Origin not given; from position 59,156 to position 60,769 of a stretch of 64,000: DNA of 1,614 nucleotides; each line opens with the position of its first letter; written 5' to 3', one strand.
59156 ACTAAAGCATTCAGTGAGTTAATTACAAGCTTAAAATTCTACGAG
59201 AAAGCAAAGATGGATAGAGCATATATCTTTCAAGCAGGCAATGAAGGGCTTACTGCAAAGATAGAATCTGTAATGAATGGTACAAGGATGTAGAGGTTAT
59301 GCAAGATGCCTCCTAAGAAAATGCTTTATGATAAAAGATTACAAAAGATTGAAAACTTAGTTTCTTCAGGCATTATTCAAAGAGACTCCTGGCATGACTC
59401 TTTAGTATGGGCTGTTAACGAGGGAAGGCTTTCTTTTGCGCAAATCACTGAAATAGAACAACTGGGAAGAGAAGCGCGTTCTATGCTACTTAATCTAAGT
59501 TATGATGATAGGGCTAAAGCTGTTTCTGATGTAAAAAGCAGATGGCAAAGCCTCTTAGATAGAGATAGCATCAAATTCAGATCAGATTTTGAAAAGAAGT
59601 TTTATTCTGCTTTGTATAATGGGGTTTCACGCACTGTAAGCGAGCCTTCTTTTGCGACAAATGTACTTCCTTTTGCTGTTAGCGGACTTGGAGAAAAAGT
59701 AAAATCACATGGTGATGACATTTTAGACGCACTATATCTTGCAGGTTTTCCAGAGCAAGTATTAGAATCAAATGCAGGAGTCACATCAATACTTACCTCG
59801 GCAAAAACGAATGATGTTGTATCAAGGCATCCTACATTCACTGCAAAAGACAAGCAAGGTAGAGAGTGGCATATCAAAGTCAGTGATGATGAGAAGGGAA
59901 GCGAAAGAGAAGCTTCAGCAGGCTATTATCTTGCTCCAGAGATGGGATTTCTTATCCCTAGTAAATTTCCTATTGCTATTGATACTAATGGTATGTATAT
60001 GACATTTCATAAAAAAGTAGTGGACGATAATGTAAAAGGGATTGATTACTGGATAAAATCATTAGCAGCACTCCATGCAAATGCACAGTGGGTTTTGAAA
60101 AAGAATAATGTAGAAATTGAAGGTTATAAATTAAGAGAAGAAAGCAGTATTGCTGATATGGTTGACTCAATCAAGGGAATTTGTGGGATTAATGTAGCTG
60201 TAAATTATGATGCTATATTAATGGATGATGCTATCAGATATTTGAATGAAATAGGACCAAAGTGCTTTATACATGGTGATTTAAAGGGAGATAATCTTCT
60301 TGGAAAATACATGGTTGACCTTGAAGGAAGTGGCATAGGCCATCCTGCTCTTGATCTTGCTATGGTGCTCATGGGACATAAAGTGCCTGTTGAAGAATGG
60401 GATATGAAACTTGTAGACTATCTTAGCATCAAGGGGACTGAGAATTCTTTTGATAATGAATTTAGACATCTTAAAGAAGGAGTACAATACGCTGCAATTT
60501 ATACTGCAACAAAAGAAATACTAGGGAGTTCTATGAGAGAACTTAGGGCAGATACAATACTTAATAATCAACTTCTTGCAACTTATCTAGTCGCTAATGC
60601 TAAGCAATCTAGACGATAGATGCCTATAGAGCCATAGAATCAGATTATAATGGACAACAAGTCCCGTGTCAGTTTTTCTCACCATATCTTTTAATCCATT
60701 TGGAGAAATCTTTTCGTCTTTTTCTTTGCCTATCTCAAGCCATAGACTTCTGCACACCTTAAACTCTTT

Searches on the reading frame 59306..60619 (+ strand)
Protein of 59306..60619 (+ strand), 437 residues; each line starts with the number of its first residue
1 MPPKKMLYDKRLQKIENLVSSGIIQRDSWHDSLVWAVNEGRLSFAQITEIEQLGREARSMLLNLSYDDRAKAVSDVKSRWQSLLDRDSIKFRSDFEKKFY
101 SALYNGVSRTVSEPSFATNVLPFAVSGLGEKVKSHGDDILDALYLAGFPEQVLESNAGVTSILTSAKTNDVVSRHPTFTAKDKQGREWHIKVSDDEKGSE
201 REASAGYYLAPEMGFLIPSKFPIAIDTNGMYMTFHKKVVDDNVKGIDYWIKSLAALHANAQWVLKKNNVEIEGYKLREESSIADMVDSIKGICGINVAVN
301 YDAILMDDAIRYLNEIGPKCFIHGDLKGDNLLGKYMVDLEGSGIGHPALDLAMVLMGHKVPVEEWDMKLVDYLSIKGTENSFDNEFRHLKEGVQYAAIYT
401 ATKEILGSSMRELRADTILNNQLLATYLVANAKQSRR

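Call 68: search_protein_families(library=pfam, proteins=[window:59306-60619:+], max_evalue=0.00001)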
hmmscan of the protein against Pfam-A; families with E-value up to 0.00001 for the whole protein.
window:59306-60619:+ (437 aa): 1 family
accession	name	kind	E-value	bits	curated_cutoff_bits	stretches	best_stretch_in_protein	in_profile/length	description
PF01636.29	APH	-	2.8e-07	31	23.2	1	309-365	154-221/239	Phosphotransferase enzyme family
